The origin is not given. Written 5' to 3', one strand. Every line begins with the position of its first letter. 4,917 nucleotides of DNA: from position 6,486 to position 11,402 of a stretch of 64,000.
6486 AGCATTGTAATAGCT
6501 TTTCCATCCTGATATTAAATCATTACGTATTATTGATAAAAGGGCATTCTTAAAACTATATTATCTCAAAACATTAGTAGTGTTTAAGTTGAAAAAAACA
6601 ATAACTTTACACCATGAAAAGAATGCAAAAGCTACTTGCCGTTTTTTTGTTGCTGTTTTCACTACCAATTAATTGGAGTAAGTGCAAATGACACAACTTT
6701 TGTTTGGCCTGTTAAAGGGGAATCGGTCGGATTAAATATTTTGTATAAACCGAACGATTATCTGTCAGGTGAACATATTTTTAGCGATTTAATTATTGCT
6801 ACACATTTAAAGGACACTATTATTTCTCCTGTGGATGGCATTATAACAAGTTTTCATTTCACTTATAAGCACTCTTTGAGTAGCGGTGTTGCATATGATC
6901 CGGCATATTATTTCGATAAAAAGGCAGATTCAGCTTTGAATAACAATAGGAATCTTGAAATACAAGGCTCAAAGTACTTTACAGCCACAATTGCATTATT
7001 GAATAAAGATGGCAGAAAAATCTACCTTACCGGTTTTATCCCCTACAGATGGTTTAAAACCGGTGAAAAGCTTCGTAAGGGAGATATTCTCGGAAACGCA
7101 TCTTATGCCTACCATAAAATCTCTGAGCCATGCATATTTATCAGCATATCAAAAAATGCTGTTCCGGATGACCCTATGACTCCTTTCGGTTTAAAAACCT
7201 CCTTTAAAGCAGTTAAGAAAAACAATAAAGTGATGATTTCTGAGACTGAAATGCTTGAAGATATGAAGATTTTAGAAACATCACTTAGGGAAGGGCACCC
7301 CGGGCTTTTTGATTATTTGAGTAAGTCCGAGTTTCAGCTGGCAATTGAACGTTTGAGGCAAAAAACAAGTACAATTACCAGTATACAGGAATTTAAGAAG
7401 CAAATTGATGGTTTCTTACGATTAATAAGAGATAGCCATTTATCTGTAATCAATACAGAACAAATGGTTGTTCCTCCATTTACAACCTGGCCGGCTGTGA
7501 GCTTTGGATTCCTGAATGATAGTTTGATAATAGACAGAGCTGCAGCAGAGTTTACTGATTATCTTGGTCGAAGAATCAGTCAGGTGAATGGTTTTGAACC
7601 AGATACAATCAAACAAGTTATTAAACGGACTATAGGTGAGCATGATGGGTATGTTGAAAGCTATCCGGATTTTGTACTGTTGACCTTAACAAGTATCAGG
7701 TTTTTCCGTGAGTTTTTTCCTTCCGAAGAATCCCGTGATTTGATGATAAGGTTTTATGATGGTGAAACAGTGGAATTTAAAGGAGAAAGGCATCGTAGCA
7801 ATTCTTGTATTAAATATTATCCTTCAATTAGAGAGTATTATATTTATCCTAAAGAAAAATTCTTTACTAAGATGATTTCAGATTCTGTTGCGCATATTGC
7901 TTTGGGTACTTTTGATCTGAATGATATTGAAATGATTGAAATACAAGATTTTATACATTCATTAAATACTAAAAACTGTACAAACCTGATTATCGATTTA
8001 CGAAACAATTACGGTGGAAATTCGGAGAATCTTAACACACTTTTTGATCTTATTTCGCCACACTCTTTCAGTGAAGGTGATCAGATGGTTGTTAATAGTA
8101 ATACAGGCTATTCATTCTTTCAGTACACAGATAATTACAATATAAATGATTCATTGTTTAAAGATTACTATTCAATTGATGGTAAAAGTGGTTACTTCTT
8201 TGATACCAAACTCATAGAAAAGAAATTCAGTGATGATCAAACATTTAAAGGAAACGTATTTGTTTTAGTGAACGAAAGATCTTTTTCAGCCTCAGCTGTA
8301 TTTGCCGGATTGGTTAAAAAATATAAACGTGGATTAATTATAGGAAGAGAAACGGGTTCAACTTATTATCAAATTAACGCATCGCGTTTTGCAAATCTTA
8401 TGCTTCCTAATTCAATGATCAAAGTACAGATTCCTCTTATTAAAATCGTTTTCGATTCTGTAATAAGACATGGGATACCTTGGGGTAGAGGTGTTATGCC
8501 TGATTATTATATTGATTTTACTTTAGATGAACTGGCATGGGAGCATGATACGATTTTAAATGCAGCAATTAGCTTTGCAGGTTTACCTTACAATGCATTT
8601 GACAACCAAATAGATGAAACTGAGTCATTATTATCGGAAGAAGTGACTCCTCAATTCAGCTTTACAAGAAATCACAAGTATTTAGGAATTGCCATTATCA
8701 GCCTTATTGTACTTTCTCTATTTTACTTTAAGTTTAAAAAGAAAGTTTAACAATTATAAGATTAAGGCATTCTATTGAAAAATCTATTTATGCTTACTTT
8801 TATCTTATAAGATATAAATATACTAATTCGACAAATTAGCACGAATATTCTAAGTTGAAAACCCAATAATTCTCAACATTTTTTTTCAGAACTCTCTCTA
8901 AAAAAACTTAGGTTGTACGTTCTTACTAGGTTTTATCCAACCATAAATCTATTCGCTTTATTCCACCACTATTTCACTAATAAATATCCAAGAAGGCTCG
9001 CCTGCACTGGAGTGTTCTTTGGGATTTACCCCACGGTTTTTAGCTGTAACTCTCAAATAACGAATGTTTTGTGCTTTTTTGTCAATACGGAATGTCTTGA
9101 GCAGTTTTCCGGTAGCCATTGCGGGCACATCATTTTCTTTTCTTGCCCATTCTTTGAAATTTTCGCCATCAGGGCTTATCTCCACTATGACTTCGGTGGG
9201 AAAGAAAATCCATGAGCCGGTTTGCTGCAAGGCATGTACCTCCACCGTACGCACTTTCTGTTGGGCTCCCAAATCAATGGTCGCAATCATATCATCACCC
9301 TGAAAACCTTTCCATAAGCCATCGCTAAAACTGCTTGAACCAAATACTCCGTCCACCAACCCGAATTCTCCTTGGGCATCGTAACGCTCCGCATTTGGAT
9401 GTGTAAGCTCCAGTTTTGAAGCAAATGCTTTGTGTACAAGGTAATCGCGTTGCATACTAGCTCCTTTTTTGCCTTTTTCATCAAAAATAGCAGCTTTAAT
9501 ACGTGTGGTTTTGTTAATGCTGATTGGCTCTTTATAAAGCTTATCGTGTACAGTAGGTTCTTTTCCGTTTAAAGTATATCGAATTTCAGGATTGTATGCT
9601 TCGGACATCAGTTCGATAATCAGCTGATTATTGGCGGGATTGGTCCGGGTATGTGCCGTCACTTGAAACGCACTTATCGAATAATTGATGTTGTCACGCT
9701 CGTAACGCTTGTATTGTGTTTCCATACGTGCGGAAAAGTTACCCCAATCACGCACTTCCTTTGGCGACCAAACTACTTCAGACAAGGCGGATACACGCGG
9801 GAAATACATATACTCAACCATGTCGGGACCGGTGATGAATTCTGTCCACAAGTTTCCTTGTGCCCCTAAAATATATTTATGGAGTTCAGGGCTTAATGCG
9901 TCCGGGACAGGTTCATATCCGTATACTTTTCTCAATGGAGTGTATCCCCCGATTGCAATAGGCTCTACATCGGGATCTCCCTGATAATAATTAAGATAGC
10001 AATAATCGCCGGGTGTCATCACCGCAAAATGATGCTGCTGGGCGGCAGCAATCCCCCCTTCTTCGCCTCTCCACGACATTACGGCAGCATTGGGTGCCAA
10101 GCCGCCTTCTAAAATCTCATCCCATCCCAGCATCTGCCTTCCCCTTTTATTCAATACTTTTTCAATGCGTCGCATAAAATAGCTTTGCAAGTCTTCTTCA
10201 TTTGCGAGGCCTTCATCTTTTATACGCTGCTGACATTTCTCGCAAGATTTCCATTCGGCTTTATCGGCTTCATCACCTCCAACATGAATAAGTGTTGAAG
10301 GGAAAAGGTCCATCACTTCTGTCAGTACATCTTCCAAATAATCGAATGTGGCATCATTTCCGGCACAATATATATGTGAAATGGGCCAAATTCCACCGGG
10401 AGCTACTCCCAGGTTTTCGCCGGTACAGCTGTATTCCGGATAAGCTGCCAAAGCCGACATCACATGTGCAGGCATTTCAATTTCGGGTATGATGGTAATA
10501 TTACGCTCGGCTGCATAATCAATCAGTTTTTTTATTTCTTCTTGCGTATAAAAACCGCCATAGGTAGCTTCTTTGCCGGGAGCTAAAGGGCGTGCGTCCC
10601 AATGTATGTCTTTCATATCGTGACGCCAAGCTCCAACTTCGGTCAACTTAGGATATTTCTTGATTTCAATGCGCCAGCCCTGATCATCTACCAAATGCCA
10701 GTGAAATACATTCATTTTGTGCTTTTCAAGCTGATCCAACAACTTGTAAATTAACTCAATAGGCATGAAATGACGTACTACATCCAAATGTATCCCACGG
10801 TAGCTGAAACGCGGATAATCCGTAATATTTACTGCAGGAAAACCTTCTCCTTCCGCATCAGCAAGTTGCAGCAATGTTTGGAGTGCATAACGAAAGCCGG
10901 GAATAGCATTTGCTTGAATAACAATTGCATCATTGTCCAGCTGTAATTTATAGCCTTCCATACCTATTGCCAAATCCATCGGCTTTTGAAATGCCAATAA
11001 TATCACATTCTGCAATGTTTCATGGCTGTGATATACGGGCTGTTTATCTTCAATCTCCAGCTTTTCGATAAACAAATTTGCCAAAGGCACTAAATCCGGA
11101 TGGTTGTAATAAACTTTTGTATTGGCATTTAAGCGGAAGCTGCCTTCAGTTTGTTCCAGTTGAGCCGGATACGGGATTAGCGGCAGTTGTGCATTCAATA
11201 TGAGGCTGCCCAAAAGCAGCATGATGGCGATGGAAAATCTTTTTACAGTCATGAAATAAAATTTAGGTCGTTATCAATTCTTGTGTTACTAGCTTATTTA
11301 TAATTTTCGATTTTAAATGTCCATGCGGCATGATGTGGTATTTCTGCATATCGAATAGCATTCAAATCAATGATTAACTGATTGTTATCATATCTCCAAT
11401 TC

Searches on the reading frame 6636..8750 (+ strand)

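Call 79: search_protein_families(library=pfam, max_evalue=0.00001, proteins=[window:6636-8750:+])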
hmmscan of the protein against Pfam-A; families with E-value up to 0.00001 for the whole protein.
window:6636-8750:+ (704 aa): 1 family
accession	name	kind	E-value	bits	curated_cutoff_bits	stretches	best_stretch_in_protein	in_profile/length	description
PF03572.23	Peptidase_S41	-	8e-21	74.8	24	1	419-576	3-124/165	Peptidase family S41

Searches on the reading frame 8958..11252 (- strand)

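Call 79: search_protein_families(library=pfam, max_evalue=0.00001, proteins=[window:8958-11252:-])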
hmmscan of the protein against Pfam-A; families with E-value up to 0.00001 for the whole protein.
window:8958-11252:- (764 aa): 5 families
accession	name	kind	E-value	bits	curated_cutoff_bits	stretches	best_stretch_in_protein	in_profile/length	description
PF00728.28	Glyco_hydro_20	-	9e-115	384.2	22.3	1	149-497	1-347/348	Glycosyl hydrolase family 20, catalytic domain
PF02838.20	Glyco_hydro_20b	-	1.4e-18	68.2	26.1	1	24-146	3-124/124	Glycosyl hydrolase family 20, domain 2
PF13287.12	Fn3_assoc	-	9.4e-13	48.5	23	1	546-602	1-57/59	Fn3 associated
PF13290.12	CHB_HEX_C_1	-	2.2e-12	47.2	22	1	543-598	9-64/67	Chitobiase/beta-hexosaminidase C-terminal domain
PF00754.31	F5_F8_type_C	-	2.5e-08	34.5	28.2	1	645-740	24-115/127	F5/8 type C domain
